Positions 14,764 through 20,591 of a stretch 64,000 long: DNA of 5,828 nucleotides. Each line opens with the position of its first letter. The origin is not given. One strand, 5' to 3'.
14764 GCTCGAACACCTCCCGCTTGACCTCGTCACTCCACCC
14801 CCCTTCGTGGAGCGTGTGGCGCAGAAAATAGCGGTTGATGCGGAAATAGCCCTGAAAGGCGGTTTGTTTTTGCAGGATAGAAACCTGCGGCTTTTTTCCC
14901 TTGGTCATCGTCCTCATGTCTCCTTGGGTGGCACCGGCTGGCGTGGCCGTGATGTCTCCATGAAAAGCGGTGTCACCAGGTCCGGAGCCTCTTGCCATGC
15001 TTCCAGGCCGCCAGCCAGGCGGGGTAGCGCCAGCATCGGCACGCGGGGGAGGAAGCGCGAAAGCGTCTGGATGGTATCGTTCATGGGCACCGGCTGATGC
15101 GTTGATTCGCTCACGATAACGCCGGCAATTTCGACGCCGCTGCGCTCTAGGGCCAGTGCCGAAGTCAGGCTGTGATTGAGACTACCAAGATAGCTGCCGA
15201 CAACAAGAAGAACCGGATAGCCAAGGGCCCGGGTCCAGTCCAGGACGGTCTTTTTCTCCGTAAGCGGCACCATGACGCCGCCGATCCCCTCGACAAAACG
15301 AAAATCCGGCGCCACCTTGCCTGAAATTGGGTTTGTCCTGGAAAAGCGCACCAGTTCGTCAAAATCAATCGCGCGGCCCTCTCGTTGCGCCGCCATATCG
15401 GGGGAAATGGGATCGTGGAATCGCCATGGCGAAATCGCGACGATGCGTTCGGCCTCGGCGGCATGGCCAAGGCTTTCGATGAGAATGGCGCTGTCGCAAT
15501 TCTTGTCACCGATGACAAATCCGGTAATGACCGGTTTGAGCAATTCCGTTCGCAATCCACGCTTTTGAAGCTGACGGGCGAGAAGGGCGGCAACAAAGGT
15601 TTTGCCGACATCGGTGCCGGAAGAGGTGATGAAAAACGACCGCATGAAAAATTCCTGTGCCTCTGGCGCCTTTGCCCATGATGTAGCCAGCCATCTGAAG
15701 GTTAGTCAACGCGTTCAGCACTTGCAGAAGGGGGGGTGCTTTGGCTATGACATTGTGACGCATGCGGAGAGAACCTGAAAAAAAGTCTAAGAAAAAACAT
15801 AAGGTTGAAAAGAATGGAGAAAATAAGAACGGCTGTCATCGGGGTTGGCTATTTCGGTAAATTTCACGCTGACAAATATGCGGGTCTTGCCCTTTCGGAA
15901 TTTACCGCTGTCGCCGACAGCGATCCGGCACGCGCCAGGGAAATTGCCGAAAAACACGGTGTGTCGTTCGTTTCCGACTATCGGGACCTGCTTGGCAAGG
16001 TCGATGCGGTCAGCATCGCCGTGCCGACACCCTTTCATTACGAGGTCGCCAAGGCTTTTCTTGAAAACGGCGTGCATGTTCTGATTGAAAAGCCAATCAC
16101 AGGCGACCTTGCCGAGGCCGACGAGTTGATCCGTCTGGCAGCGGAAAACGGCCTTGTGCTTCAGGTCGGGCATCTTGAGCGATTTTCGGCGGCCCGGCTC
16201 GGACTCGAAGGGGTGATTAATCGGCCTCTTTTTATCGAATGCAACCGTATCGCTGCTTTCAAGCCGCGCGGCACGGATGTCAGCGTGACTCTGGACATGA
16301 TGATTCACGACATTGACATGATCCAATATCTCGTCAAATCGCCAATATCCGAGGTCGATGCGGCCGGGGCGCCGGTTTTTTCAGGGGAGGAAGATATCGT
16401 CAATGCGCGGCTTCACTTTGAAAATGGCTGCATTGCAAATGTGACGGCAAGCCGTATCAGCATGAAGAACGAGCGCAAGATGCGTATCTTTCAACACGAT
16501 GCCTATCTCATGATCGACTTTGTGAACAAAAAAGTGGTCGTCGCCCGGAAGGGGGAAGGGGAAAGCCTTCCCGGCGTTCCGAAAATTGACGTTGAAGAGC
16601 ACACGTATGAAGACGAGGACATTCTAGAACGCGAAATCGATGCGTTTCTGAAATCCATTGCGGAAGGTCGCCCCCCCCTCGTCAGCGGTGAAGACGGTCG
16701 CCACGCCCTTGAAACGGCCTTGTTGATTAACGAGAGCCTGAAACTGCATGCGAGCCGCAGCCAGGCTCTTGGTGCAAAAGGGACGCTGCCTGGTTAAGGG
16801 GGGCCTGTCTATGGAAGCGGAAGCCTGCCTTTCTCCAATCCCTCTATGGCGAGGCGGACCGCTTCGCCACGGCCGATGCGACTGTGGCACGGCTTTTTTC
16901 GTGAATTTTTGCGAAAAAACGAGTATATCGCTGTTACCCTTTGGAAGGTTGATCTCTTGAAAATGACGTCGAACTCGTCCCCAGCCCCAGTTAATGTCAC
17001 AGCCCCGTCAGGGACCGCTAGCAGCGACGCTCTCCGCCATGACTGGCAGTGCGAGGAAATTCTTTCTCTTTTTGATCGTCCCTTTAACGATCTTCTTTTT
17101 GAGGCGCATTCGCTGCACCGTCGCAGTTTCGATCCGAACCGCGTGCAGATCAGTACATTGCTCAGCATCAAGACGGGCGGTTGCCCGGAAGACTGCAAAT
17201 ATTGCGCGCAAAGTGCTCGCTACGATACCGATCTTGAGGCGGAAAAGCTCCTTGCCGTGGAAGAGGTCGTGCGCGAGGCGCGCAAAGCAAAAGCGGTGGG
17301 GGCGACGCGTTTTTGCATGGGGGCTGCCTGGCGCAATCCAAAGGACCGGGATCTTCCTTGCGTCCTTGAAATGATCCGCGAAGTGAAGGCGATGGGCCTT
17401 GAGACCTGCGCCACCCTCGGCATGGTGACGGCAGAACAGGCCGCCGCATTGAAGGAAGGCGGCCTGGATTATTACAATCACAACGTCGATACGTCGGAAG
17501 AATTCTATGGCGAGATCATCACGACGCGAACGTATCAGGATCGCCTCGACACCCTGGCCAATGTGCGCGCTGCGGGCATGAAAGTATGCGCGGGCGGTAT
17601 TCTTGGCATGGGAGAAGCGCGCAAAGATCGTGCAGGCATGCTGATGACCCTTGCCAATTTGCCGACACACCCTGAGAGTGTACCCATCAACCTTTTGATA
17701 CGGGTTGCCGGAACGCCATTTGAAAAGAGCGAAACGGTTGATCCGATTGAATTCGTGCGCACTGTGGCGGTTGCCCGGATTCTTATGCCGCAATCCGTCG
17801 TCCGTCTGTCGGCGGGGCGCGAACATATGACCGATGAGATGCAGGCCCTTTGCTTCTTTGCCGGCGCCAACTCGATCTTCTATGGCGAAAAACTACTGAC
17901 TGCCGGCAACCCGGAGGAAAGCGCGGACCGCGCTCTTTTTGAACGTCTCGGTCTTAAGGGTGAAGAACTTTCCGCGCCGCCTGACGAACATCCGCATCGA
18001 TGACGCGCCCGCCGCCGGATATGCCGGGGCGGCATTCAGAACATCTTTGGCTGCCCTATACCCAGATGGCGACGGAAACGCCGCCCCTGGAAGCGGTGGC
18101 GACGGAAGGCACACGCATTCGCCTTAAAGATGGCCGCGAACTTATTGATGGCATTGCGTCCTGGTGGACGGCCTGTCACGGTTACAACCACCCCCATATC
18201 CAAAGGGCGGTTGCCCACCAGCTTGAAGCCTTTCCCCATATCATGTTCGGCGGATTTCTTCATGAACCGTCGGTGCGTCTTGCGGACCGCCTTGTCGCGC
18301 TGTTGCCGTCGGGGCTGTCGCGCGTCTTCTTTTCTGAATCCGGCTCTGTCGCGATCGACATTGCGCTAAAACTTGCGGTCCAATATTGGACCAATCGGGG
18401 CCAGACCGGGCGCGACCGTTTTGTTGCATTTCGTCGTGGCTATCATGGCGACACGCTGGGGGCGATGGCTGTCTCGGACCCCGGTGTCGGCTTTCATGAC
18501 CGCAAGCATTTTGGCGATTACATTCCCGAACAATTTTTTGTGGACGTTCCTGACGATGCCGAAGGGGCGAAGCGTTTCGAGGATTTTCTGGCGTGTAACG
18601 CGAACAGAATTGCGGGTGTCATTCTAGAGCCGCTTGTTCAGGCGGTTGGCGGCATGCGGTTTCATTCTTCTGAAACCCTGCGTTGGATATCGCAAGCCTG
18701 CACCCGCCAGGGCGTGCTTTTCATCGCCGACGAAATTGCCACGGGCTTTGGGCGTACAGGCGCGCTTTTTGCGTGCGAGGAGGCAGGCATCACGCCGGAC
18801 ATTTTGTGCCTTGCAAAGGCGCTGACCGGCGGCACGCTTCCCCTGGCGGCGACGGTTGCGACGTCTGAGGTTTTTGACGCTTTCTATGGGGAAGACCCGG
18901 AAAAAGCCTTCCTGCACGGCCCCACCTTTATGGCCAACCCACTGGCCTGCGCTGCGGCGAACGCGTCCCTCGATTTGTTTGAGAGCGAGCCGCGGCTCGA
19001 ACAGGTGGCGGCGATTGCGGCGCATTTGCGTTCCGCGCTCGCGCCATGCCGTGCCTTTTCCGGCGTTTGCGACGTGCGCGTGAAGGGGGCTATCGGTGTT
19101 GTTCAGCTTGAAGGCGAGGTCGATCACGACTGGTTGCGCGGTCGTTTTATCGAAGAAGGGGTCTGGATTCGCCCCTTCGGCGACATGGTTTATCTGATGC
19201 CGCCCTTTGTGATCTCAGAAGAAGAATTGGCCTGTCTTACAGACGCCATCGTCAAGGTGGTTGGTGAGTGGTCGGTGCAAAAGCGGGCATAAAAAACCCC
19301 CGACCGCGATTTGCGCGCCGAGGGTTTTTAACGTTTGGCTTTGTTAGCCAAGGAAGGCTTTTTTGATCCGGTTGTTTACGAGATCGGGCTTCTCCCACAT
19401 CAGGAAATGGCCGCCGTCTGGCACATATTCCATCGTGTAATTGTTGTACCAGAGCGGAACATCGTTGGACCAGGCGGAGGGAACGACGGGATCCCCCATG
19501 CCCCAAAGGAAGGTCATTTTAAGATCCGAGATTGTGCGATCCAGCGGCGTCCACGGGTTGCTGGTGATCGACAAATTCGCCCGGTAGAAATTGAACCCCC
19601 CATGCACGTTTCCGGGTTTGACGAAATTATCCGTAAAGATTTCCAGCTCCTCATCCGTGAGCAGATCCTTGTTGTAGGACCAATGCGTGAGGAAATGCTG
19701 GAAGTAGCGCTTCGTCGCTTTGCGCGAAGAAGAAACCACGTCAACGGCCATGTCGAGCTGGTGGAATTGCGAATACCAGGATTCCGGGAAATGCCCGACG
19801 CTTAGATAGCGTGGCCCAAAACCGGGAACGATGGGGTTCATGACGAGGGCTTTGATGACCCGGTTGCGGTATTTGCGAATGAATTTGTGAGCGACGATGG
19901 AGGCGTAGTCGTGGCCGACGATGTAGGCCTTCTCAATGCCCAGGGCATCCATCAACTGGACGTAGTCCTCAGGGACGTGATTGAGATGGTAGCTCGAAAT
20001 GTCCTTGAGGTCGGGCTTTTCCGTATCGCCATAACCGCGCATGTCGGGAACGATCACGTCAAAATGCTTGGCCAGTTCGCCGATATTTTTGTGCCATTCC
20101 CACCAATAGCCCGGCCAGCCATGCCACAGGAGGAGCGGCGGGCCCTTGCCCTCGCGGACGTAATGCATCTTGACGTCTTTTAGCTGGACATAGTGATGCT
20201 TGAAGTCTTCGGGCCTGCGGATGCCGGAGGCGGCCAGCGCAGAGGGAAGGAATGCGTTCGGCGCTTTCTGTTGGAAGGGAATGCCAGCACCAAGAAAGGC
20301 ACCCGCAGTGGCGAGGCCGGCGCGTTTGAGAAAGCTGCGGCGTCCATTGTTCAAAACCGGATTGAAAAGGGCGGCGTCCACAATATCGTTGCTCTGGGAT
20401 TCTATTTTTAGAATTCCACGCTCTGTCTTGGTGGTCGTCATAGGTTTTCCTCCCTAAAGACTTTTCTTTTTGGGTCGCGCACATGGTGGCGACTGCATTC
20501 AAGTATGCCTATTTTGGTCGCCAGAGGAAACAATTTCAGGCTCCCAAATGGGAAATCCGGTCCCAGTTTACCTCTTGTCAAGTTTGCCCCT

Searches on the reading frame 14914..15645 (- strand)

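Call 28: search_protein_families(library=ncbifam, proteins=[window:14914-15645:-], max_evalue=1e-25)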
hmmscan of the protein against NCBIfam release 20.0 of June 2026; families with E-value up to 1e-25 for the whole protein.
window:14914-15645:- (243 aa): 1 family
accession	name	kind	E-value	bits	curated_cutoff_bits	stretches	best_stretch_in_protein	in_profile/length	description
TIGR00347.1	bioD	equivalog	2.1e-36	125.5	83.3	1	5-178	1-165/166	dethiobiotin synthase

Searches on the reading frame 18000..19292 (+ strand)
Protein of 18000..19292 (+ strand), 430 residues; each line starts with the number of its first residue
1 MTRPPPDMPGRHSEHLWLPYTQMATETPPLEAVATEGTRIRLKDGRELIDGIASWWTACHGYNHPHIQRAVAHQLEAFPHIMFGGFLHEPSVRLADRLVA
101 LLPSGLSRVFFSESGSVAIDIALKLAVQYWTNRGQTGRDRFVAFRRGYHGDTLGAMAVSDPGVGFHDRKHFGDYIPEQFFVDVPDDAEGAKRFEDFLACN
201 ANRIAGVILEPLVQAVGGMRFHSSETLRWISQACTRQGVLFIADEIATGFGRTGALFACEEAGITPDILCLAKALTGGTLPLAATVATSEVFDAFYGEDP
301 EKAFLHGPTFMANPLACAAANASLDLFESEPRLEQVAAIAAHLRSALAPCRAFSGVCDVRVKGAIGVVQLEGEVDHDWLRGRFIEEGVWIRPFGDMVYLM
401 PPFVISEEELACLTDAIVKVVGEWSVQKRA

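Call 28: search_protein_families(library=ncbifam, proteins=[window:18000-19292:+], max_evalue=1e-25)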
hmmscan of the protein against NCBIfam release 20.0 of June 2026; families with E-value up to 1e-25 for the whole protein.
window:18000-19292:+ (430 aa): 61 families (the best 25 are shown)
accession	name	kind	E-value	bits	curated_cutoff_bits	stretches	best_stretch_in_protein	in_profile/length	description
NF004624.0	PRK05964.1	equivalog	1.8e-169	563.8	494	1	11-423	9-424/427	adenosylmethionine--8-amino-7-oxononanoate transaminase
TIGR00508.1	bioA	equivalog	2.4e-160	533.7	405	1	16-421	1-418/419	adenosylmethionine--8-amino-7-oxononanoate transaminase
NF005940.0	PRK07986.1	equivalog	5.6e-147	489.7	625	1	14-422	11-422/429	adenosylmethionine--8-amino-7-oxononanoate transaminase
NF005443.0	PRK07030.1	equivalog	1.7e-105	353.2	729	1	11-418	10-441/451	adenosylmethionine--8-amino-7-oxononanoate transaminase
NF041821.1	daptide_amino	equivalog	4.8e-77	259.3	450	1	26-421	11-404/405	daptide-type RiPP biosynthesis aminotransferase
NF052567.1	OmAmTferAptACaul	equivalog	4.7e-75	252.9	500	1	14-421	3-428/431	omega-aminotransferase AptA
NF005683.0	PRK07481.1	subfamily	7.5e-75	252.6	575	1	13-420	11-446/453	hypothetical protein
NF005685.0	PRK07483.1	equivalog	1.8e-67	228.1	485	2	196-370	192-365/444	aspartate aminotransferase family protein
NF005102.0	PRK06541.1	equivalog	1.3e-65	221.7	574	1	11-364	15-379/460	aspartate aminotransferase family protein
NF005447.0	PRK07036.1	equivalog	1e-64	219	618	1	12-419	17-450/468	aminotransferase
NF002874.0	PRK03244.1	equivalog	1.6e-64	218.1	457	1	26-422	23-393/399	acetylornithine transaminase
NF005812.0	PRK07678.1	subfamily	3.6e-64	217.1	488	1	13-366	15-376/451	aminotransferase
TIGR00707.1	argD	subfamily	1.2e-62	212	410.05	1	27-420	8-379/381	acetylornithine/succinylornithine family transaminase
NF053554.1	prodigi_MAP_PigE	equivalog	1.8e-61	208.6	850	1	35-374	407-731/837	prodigiosin MAP biosynthesis aminotransferase PigE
NF005682.0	PRK07480.1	subfamily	3.6e-61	207.3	510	1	33-421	40-449/459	aminotransferase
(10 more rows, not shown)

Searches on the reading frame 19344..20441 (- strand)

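Call 20: search_protein_families(library=ncbifam, proteins=[window:19344-20441:-], max_evalue=0.00001)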
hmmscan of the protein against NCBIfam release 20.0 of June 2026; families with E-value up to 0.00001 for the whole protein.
window:19344-20441:- (365 aa): 16 families
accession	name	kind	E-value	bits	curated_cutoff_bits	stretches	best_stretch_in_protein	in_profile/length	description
NF002938.0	PRK03592.1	equivalog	2.7e-21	76.2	241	1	78-277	8-195/298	haloalkane dehalogenase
NF011457.0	PRK14875.1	equivalog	1.2e-17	64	307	1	82-197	112-225/372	acetoin dehydrogenase dihydrolipoyllysine-residue acetyltransferase subunit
NF004514.1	PRK05855.1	equivalog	3.1e-17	62.4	455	1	89-191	9-112/578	SDR family oxidoreductase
NF045632.1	hydroxlase_HsaD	equivalog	1.1e-14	54.1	400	1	82-281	14-204/290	4,5:9,10-diseco-3-hydroxy-5,9,17-trioxoandrosta-1(10),2-diene-4-oate hydrolase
NF002043.0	PRK00870.1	subfamily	2.9e-14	53.2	265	1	80-207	19-152/302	haloalkane dehalogenase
NF002873.0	PRK03204.1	equivalog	4e-13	49.4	466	1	83-195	17-126/286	haloalkane dehalogenase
TIGR03343.1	biphenyl_bphD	equivalog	6.4e-13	48.5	462.15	1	87-359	17-275/282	2-hydroxy-6-oxo-6-phenylhexa-2,4-dienoate hydrolase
TIGR03056.1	bchO_mg_che_rel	equivalog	3.9e-12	45.8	172.55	1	90-189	16-114/278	alpha/beta fold hydrolase BchO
TIGR01250.1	pro_imino_pep_2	subfamily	1.5e-11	44.4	167.65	1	96-202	21-127/288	proline iminopeptidase-family hydrolase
NF051488.1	bifunc_PcaDC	exception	8.2e-11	41.6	390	1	95-202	5-110/375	bifunctional 3-oxoadipate enol-lactonase/4-carboxymuconolactone decarboxylase PcaDC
TIGR03611.1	RutD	equivalog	4.7e-10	39.3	238.5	1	93-202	6-112/258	pyrimidine utilization protein D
NF050089.1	i_nPHAscl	equivalog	6.4e-10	38.6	300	1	92-361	9-286/288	intracellular short-chain-length polyhydroxyalkanoate depolymerase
TIGR02427.1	protocat_pcaD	equivalog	2.7e-09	36.8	255.85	1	115-202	28-111/251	3-oxoadipate enol-lactonase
TIGR03695.1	menH_SHCHC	equivalog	1.6e-08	34.3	208.55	1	100-204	2-104/252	2-succinyl-6-hydroxy-2,4-cyclohexadiene-1-carboxylate synthase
NF045948.1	ProImpepThrmp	equivalog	2.4e-06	27.2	500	1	81-200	3-124/291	proline iminopeptidase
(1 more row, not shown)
